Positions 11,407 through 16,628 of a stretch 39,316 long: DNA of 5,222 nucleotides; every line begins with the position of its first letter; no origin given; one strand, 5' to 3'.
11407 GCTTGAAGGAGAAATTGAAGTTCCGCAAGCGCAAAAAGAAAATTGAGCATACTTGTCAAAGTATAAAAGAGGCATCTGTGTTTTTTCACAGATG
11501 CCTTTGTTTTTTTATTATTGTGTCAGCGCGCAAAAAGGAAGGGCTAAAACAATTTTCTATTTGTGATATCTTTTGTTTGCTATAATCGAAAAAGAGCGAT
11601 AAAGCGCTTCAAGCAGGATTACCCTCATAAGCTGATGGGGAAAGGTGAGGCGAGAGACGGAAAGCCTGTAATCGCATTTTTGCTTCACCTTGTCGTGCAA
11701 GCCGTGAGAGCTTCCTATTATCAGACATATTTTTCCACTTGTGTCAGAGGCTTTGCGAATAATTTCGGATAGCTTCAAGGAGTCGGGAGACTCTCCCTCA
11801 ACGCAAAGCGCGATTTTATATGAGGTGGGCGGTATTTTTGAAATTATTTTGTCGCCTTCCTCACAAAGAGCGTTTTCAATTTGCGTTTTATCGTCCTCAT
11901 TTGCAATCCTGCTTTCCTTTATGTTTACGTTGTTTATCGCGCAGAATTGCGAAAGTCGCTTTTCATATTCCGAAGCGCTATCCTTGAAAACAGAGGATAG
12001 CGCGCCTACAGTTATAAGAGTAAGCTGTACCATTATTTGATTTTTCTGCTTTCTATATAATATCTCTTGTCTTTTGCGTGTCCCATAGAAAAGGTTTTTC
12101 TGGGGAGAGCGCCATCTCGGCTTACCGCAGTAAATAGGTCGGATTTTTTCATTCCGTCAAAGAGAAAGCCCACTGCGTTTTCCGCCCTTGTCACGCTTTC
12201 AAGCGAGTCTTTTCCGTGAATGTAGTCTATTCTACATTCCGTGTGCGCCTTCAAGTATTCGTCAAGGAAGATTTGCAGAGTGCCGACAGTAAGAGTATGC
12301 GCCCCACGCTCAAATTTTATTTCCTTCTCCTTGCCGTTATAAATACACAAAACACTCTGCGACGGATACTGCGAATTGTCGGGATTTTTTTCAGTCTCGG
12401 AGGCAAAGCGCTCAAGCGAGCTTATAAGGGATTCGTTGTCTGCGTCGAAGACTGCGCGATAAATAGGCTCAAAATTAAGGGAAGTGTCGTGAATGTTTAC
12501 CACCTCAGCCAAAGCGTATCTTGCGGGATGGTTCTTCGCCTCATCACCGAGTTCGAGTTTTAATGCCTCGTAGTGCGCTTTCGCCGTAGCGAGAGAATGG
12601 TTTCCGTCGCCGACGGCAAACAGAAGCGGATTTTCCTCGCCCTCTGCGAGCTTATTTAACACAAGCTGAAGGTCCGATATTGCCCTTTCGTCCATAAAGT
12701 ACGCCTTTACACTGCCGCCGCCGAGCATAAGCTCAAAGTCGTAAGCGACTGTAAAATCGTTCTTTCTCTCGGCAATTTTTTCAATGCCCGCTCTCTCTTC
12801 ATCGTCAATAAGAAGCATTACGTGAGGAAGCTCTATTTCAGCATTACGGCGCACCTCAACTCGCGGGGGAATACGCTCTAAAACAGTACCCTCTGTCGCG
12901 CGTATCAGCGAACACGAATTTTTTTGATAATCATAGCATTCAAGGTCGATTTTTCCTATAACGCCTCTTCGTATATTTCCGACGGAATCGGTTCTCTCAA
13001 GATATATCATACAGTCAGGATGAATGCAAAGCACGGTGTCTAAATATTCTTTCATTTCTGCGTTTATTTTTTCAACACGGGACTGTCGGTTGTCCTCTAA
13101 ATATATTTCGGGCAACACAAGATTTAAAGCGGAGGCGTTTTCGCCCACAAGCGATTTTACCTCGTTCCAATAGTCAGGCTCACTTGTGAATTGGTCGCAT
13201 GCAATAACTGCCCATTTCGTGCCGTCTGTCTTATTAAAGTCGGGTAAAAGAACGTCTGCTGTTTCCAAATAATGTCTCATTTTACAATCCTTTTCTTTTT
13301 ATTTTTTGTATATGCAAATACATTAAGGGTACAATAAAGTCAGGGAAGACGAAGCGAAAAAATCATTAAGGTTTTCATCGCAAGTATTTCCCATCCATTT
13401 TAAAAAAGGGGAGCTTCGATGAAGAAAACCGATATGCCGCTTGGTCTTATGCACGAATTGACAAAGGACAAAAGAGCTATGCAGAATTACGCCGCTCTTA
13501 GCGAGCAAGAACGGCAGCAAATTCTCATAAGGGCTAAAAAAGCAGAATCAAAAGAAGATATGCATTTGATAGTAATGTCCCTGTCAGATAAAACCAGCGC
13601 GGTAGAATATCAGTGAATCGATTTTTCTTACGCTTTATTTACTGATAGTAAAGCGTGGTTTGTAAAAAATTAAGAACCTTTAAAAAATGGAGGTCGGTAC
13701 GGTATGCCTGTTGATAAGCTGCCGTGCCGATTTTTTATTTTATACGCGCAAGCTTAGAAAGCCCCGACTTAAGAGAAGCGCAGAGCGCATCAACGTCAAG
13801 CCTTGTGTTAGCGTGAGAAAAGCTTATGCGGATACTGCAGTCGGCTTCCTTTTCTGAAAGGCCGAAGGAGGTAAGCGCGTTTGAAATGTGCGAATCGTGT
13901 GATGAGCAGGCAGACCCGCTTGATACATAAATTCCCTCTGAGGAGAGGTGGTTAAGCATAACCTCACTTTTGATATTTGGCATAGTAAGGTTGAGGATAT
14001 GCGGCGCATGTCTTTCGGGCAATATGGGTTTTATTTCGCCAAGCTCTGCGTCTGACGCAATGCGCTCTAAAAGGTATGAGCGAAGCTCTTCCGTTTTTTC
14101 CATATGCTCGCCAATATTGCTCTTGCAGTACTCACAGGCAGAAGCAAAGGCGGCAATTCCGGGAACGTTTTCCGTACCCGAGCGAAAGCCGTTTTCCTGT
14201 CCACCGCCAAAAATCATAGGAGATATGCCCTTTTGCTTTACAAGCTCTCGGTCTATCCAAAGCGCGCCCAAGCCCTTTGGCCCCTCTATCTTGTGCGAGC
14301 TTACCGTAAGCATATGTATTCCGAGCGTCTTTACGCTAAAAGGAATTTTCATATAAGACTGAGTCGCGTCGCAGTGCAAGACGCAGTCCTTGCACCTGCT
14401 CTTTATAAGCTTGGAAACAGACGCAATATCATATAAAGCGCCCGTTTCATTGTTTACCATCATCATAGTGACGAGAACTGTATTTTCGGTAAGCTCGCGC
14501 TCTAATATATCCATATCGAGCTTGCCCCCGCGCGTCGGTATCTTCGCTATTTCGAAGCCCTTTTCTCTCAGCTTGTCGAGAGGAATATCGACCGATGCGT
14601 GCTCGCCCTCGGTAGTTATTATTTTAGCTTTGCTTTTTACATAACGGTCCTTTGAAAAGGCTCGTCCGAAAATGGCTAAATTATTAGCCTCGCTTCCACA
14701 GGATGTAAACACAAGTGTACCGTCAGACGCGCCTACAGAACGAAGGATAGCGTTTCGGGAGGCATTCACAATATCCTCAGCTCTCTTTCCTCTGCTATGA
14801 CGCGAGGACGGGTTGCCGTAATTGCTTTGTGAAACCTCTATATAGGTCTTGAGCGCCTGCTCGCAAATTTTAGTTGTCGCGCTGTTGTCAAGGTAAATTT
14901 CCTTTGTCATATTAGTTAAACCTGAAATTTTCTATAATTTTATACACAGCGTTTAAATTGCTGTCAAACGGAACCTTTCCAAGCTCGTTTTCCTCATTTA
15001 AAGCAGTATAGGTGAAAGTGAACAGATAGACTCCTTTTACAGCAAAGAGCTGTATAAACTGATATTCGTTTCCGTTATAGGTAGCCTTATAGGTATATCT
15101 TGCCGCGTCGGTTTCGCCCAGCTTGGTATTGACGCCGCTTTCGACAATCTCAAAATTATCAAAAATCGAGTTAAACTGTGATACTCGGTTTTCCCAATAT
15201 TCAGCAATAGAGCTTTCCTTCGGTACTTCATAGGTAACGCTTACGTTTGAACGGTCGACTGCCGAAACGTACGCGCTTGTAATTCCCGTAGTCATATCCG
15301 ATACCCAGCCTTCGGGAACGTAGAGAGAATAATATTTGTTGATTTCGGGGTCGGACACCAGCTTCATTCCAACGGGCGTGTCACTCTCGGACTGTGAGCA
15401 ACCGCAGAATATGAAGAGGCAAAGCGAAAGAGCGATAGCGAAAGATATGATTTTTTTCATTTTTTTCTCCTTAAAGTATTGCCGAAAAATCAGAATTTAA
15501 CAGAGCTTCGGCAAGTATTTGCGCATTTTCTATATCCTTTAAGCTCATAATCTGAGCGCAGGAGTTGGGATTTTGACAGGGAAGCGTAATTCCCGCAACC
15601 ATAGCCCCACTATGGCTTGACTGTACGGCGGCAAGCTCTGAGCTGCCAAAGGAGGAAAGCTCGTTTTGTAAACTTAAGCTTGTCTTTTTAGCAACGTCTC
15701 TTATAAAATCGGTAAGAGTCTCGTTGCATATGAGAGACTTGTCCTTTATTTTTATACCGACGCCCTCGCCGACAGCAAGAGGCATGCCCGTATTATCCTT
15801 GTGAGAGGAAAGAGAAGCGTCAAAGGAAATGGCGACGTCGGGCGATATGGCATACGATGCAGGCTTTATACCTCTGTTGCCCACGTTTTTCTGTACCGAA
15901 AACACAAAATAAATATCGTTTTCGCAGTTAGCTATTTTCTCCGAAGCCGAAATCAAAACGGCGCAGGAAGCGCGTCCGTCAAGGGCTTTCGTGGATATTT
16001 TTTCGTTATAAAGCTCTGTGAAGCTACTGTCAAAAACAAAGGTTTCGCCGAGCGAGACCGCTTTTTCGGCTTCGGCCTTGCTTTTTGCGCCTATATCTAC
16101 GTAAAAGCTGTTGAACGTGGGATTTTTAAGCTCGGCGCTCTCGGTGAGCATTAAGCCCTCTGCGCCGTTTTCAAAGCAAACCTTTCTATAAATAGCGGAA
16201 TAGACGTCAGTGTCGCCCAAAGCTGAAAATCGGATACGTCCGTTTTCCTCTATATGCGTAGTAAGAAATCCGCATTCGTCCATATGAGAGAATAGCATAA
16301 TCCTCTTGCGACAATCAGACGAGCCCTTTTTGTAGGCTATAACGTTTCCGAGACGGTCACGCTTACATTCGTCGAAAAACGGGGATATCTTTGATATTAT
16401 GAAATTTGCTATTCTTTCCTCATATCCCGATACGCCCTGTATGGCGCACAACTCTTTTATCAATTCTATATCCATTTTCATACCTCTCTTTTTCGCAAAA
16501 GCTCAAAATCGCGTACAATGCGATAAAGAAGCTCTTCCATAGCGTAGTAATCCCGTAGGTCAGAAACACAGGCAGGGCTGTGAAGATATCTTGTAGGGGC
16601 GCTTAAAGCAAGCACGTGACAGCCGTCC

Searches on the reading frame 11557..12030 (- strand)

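Call 79: search_protein_families(library=pfam, proteins=[window:11557-12030:-], max_evalue=0.00001)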
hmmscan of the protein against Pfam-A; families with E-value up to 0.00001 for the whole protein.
window:11557-12030:- (157 aa): 1 family
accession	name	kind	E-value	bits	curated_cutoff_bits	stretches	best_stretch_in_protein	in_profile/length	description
PF02590.22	SPOUT_MTase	-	7.2e-43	146.7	27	1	2-156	2-154/154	Predicted SPOUT methyltransferase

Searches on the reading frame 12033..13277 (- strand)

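Call 79: search_protein_families(library=pfam, proteins=[window:12033-13277:-], max_evalue=0.00001)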
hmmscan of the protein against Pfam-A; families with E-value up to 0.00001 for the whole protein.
window:12033-13277:- (414 aa): 1 family
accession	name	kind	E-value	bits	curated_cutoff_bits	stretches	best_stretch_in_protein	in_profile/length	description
PF06245.16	DUF1015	-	3.7e-53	181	25.8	1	20-339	13-323/325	Protein of unknown function (DUF1015)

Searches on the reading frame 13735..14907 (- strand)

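Call 79: search_protein_families(library=pfam, proteins=[window:13735-14907:-], max_evalue=0.00001)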
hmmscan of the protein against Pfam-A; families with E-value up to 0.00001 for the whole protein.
window:13735-14907:- (390 aa): 1 family
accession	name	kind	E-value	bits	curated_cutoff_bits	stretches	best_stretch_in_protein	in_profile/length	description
PF00266.25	Aminotran_5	-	1.8e-71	241.6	21.5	1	4-375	1-371/371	Aminotransferase class-V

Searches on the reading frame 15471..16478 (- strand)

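Call 79: search_protein_families(library=pfam, proteins=[window:15471-16478:-], max_evalue=0.00001)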
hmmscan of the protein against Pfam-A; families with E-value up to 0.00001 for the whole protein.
window:15471-16478:- (335 aa): 1 family
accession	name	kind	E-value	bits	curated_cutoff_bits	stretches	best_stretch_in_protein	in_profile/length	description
PF05343.19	Peptidase_M42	-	1.6e-59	201.8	23.2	1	44-320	1-290/292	M42 glutamyl aminopeptidase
